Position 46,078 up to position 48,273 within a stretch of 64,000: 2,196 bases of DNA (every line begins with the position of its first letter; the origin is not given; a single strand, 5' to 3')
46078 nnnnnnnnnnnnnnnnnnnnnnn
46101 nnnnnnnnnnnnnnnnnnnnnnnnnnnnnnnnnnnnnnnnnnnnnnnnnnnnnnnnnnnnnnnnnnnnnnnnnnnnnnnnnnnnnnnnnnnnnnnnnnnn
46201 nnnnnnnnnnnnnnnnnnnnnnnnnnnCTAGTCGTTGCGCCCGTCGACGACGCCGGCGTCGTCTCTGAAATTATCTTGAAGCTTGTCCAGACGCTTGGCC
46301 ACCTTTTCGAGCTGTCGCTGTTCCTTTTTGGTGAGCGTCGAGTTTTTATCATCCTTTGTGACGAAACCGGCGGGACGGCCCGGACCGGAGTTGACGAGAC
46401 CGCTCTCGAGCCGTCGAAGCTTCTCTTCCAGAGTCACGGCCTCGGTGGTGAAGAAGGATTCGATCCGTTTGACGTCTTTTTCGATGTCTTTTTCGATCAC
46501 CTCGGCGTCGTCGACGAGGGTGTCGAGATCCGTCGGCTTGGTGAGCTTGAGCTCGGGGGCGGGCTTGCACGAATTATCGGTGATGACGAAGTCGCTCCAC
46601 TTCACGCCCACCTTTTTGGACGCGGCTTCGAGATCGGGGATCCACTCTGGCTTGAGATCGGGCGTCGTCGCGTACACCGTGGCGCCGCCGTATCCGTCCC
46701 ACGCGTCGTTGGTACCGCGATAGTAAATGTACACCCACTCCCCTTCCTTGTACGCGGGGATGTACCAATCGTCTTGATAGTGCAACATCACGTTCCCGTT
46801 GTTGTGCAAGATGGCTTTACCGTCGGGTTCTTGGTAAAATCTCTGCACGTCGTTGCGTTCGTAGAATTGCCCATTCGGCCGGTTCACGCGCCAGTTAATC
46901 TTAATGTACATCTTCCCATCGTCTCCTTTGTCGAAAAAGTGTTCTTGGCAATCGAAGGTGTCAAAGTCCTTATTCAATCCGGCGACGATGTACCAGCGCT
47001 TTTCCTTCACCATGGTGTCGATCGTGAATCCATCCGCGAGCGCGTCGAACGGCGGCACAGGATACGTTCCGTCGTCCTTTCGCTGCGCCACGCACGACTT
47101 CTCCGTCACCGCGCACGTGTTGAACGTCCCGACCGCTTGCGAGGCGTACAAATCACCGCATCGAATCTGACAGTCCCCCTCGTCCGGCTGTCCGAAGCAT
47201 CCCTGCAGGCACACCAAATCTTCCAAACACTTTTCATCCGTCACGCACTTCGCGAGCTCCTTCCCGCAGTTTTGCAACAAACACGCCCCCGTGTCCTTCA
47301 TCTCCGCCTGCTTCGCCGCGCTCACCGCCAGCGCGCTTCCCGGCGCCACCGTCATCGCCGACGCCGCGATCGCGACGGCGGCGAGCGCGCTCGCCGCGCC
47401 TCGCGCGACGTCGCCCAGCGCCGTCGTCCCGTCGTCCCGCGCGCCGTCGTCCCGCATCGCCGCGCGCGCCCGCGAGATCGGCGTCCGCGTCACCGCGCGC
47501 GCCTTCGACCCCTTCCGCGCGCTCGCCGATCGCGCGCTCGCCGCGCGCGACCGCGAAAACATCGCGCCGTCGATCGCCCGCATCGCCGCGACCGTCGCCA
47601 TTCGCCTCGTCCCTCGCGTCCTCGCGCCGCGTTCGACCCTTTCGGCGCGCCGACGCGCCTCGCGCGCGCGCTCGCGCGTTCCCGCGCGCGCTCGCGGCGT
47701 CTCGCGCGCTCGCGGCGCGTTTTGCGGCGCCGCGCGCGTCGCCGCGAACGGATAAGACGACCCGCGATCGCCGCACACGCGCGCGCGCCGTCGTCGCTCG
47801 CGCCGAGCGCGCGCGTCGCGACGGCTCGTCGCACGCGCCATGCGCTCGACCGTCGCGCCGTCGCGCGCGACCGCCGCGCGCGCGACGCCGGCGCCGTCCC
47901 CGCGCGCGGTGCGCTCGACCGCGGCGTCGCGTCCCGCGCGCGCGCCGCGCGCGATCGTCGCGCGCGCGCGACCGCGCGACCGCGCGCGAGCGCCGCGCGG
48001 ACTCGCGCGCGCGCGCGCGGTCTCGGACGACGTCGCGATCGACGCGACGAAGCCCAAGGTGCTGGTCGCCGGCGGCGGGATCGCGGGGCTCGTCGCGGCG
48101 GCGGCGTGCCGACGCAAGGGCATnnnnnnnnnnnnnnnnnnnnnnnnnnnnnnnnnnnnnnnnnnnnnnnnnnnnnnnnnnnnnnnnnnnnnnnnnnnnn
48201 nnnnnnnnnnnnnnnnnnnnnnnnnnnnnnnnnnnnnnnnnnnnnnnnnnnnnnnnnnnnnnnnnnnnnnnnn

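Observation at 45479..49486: Contiguous photoprotection/PSII genes: Psb28, violaxanthin de-epoxidase and zeaxanthin epoxidase, with VDE and ZEP head-to-head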

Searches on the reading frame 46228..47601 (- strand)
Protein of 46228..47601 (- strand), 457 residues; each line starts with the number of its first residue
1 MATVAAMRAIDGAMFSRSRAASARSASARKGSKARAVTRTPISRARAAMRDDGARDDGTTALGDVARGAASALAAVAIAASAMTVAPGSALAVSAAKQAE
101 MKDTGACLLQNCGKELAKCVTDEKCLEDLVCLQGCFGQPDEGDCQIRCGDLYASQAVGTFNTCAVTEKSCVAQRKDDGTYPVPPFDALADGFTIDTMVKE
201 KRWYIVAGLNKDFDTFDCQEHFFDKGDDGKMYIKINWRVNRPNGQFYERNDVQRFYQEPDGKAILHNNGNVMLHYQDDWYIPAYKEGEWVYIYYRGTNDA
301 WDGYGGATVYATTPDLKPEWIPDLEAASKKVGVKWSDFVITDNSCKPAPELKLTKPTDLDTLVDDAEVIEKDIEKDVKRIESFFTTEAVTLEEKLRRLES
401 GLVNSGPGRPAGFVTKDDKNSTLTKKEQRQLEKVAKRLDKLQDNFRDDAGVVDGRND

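Call 9: find_homologous_proteins(query=window:46228-47601:-, max_evalue=1e-20)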
Query window:46228-47601:- (457 aa): 153 proteins with E <= 1e-20 among 8000 candidates; the best 120 are listed.
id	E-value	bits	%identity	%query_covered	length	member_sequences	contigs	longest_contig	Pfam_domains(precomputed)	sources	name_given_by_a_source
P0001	0.0e+0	1029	98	100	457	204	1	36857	PF07137.18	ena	-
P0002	1.3e-279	945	92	99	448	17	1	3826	PF07137.18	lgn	-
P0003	4.9e-219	746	83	78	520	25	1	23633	PF07137.18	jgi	-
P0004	3.7e-214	730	77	85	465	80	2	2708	PF07137.18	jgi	jgi:violaxanthin de-epoxidase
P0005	1.2e-211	722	81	78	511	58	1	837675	PF07137.18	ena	-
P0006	6.1e-207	706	79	79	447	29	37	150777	PF07137.18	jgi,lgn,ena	-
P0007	5.6e-197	673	68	97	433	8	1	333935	PF07137.18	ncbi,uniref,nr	ncbi:violaxanthin de-epoxidase precursor [Ostreococcus tauri]|uniref:Violaxanthin de-epoxidase n=1 T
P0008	1.9e-196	671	77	77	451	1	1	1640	PF07137.18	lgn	-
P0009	6.8e-187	640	71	85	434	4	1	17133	PF07137.18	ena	-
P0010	1.7e-170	586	76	70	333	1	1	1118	PF07137.18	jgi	-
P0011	1.9e-141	490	58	75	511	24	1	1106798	PF07137.18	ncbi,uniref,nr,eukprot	ncbi:violaxanthin deepoxidase [Micromonas pusilla CCMP1545]|uniref:Violaxanthin deepoxidase n=1 Tax=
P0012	1.0e-140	488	63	64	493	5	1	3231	PF07137.18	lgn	-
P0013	9.1e-140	485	61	68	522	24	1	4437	PF07137.18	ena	-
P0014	1.1e-139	484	56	80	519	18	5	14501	PF07137.18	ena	-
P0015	2.0e-138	480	58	78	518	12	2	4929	PF07137.18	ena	-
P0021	5.8e-136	472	57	76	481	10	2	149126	PF07137.18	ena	-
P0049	2.0e-98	348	49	69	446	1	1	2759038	PF07137.18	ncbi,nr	ncbi:VDE1 [Scenedesmus sp. PABB004]|nr:VDE1 [Scenedesmus sp. PABB004]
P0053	6.3e-97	343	45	83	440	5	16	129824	PF07137.18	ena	-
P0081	7.1e-82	294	46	67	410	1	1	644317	PF07137.18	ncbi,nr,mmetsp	ncbi:Violaxanthin de-epoxidase-domain-containing protein [Pavlovales sp. CCMP2436]|nr:Violaxanthin d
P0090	4.2e-80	288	51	60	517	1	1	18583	PF07137.18,PF03912.20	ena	-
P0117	1.2e-74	270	44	60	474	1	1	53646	PF07137.18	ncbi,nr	ncbi:VDE lipocalin domain-containing protein [Fragilaria crotonensis]|nr:VDE lipocalin domain-contai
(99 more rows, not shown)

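Call 11: find_encoding_contigs(protein=P0007, flank=8000, max_places=2)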
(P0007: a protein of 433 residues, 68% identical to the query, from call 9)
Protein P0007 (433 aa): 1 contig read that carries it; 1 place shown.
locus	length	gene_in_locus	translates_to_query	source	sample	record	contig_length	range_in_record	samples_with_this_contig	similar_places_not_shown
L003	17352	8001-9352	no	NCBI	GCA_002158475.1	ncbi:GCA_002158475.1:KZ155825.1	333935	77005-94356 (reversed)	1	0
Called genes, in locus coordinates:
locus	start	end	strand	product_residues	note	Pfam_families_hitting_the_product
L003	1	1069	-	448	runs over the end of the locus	PF00155:Aminotran_1_2, PF01041:DegT_DnrJ_EryC1 (weak)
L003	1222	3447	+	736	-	PF22916:UTP25_NTPase-like, PF06862:Utp25_C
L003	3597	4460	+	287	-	-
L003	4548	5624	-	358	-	-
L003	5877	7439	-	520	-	PF07992:Pyr_redox_2 (faint), PF01266:DAO (faint), PF01494:FAD_binding_3, PF13450:NAD_binding_8 (weak)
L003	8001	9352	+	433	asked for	PF07137:VDE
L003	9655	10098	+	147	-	PF03912:Psb28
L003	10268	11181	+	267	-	PF01121:CoaE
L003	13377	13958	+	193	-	PF05712:MRG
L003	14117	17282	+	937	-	PF01728:FtsJ, PF11861:DUF3381, PF07780:Spb1_C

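Call 12: find_encoding_contigs(protein=P0011, flank=8000, max_places=2)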
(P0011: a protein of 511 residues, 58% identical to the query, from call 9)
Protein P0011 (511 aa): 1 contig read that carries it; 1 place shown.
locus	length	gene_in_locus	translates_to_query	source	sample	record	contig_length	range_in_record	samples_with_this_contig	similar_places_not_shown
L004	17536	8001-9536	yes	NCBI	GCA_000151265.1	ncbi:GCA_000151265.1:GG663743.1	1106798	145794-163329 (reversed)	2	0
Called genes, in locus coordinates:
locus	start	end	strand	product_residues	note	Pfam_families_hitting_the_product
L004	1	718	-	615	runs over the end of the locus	PF13637:Ank_4 (faint)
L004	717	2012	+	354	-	PF13325:MCRS_N, PF00498:FHA (weak)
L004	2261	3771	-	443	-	-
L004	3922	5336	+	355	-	PF00459:Inositol_P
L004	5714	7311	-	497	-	PF01266:DAO (faint), PF01494:FAD_binding_3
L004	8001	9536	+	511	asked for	PF07137:VDE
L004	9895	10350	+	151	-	PF03912:Psb28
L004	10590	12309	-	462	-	PF14822:Vasohibin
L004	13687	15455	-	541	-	-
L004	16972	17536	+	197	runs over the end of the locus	PF01728:FtsJ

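Call 14: find_encoding_contigs(protein=P0090, flank=8000, max_places=2)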
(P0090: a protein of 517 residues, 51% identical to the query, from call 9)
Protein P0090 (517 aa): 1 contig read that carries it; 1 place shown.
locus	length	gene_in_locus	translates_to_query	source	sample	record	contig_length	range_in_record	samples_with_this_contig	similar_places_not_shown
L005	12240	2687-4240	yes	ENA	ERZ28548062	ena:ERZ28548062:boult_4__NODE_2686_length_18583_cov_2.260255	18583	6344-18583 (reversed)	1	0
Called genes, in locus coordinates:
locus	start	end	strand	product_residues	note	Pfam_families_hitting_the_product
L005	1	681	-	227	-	?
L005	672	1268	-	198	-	-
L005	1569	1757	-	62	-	-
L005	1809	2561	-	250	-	-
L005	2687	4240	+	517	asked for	PF07137:VDE, PF03912:Psb28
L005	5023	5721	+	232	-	PF01121:CoaE, PF01712:dNK (faint), PF13238:AAA_18 (weak)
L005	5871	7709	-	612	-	-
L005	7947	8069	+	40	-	-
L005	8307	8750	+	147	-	-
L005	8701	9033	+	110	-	-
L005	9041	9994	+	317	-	PF05712:MRG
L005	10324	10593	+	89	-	PF01728:FtsJ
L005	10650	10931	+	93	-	PF01728:FtsJ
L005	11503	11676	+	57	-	-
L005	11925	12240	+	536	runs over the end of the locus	PF07780:Spb1_C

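Call 15: find_encoding_contigs(protein=P0021, flank=8000, max_places=2)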
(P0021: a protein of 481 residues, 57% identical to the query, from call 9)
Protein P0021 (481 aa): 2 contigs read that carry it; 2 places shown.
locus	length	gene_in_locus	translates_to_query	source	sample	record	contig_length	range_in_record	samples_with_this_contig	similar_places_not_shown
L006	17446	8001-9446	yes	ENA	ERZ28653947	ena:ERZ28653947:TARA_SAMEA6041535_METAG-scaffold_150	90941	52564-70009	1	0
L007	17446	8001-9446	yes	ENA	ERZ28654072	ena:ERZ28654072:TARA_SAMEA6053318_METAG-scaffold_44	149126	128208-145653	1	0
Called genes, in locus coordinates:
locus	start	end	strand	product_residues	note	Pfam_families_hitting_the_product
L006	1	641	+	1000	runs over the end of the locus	-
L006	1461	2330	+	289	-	PF00498:FHA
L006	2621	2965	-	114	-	-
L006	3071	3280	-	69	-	-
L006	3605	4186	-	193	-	-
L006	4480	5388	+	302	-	PF00459:Inositol_P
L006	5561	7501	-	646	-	PF01266:DAO (faint), PF01494:FAD_binding_3 (weak)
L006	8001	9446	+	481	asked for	PF07137:VDE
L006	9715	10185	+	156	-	PF03912:Psb28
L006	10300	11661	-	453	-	PF14822:Vasohibin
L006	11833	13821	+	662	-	-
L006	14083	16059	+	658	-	PF07372:DUF1491 (faint), PF14312:FG-GAP_2, PF00024:PAN_1 (weak)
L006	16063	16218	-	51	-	-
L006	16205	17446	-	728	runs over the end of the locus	PF10186:ATG14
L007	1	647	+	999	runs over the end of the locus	-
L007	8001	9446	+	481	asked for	PF07137:VDE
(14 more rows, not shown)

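Call 16: find_encoding_contigs(protein=P0117, flank=8000, max_places=2)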
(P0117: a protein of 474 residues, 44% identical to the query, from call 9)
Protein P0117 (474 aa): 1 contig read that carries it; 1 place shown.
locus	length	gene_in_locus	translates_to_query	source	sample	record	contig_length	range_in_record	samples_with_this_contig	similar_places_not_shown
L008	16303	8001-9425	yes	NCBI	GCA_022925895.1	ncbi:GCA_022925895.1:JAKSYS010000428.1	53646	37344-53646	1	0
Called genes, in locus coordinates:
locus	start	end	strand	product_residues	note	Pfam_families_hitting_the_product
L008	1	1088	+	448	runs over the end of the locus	PF01079:Hint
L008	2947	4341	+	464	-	PF01079:Hint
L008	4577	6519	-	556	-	PF01494:FAD_binding_3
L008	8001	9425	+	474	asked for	PF07137:VDE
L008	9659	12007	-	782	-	-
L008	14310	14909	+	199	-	-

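Call 17: find_encoding_contigs(protein=P0049, flank=10000, max_places=1)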
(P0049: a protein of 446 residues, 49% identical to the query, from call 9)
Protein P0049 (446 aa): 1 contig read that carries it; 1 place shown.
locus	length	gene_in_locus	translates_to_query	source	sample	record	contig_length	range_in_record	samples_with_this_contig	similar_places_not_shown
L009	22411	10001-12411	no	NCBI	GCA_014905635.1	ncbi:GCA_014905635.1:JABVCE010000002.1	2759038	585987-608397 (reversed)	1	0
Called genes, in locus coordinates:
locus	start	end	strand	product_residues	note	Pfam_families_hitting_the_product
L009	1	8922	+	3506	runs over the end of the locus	PF13483:Lactamase_B_3, PF23091:TNFR_ELAPOR1_6th (faint), PF07562:NCD3G (faint), PF07699:Ephrin_rec_like, PF00082:Peptidase_S8, PF05153:MIOX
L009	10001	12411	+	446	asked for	PF07137:VDE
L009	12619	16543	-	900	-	PF13691:Lactamase_B_4, PF23023:Anti-Pycsar_Apyc1 (weak), PF12706:Lactamase_B_2 (weak)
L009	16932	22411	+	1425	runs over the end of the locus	PF01738:DLH, PF03835:Rad4, PF10404:BHD_2, PF10405:BHD_3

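Call 18: find_encoding_contigs(protein=P0081, flank=10000, max_places=1)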
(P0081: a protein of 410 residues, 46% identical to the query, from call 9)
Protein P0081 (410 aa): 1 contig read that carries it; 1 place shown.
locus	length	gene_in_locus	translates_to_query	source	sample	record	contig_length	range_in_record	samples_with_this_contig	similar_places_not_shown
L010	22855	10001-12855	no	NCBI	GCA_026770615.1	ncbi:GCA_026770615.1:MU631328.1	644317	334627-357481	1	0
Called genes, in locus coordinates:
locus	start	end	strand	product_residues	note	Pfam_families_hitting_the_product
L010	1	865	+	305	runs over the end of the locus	-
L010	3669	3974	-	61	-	-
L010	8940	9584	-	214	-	PF28435:DUF8395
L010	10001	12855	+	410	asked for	PF07137:VDE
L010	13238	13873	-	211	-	-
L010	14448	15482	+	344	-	PF04488:Gly_transf_sug, PF04572:Gb3_synth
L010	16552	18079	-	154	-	-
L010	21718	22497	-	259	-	-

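Call 19: find_encoding_contigs(protein=P0053, flank=10000, max_places=2)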
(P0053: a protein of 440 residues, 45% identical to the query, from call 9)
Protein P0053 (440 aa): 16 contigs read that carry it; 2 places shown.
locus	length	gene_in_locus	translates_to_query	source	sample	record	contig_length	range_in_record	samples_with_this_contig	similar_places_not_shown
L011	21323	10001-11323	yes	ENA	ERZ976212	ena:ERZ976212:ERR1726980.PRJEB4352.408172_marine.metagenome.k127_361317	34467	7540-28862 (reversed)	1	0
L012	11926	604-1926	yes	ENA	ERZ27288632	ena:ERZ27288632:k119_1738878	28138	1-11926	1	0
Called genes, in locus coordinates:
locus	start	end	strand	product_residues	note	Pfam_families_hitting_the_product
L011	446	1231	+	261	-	PF13691:Lactamase_B_4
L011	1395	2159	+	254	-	-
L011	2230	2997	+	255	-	PF12706:Lactamase_B_2, PF23023:Anti-Pycsar_Apyc1 (weak)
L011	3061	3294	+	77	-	-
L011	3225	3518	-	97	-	PF23358:OST48_MD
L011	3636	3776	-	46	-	-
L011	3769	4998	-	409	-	PF03345:OST48_N, PF23358:OST48_MD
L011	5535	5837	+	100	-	-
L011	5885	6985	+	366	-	PF00266:Aminotran_5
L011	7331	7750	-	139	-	PF00153:Mito_carr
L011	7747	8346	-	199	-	PF00153:Mito_carr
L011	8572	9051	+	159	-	-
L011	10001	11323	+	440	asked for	PF07137:VDE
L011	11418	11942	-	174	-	-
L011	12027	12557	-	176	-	PF00149:Metallophos (weak)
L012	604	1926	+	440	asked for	PF07137:VDE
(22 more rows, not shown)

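Call 42: find_related_loci(query=A1, collection=metagenome_contigs, flank=8000)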
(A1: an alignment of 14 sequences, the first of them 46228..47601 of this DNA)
Query A1 (457 aa) in metagenome_contigs; peptide patterns used: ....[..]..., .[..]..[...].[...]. (x = any residue, [..] = any of these).
578 stretches matched a pattern; 395 encode a relative of the query (tblastn E <= 1e-3); the best 80 are kept; 80 distinct loci.
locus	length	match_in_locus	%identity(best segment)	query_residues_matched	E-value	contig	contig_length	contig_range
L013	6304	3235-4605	99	1-457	0e+0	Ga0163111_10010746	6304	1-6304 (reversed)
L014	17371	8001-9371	99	1-457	0e+0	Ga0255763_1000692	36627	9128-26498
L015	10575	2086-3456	99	1-457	0e+0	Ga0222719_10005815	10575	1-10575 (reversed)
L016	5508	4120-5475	92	6-457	0e+0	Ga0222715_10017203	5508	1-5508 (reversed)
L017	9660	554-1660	83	92-449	0e+0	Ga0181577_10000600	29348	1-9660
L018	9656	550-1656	83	92-449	0e+0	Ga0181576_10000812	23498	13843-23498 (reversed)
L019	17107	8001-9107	83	92-449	0e+0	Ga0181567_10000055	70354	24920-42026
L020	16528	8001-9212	77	56-445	0e+0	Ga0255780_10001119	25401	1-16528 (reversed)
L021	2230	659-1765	83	92-449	0e+0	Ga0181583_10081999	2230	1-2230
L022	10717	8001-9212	77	56-445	0e+0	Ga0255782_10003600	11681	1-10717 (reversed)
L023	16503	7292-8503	77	56-445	0e+0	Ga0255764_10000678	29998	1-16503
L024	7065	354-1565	77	56-445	0e+0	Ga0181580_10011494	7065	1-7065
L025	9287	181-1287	83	92-449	0e+0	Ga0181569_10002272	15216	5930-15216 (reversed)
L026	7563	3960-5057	81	92-446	0e+0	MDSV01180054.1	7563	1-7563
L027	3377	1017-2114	81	92-446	0e+0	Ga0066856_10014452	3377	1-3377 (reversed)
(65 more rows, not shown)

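Call 57: search_protein_families(library=ncbifam, proteins=[window:46228-47601:-], max_evalue=0.00001)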
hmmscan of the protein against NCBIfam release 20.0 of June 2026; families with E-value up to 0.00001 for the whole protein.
window:46228-47601:- (457 aa): 0 families

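Call 58: search_solved_structures(query=window:46228-47601:-, show_alignments=1)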
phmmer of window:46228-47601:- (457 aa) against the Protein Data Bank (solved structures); distinct sequences matched with E-value up to 0.001: 1.
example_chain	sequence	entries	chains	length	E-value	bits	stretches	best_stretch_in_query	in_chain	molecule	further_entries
3cqn_A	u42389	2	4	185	2.6e-46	161.6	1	176-350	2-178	Violaxanthin de-epoxidase, chloroplast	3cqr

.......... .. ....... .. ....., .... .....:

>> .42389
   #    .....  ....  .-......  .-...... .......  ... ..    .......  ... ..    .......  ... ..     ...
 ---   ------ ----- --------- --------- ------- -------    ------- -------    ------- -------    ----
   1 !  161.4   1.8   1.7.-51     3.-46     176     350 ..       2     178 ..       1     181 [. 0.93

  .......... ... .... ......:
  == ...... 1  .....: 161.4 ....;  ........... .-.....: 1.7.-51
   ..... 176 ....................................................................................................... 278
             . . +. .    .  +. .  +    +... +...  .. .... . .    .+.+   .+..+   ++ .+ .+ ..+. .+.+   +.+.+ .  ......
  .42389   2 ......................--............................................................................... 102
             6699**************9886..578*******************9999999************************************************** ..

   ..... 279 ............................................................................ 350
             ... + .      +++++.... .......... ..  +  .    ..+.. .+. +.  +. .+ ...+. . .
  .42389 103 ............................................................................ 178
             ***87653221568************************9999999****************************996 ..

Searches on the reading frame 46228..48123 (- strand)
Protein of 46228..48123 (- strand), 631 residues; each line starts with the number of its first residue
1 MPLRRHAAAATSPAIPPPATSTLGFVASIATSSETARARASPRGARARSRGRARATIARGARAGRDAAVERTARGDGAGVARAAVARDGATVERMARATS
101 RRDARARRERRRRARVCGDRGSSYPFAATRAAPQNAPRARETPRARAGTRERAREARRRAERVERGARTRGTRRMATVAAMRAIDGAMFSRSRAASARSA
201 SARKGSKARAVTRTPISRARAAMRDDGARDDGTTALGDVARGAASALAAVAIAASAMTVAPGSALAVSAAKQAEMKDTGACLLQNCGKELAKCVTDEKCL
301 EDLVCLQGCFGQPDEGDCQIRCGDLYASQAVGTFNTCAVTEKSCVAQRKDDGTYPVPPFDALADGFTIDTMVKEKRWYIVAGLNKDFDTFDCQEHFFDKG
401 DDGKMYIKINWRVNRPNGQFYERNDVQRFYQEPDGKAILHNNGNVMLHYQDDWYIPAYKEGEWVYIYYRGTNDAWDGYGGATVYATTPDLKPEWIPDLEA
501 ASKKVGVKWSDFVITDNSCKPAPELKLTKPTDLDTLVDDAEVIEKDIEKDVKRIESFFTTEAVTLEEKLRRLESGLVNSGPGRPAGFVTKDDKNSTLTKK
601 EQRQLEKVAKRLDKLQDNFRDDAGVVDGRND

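Call 3: search_protein_families(library=pfam, proteins=[window:46228-48123:-], max_evalue=0.01)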
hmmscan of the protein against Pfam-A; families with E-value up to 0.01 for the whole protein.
window:46228-48123:- (631 aa): 1 family
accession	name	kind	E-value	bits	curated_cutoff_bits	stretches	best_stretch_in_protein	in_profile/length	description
PF07137.17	VDE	-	2.8e-96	322.1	25.7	1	279-517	2-242/242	VDE lipocalin domain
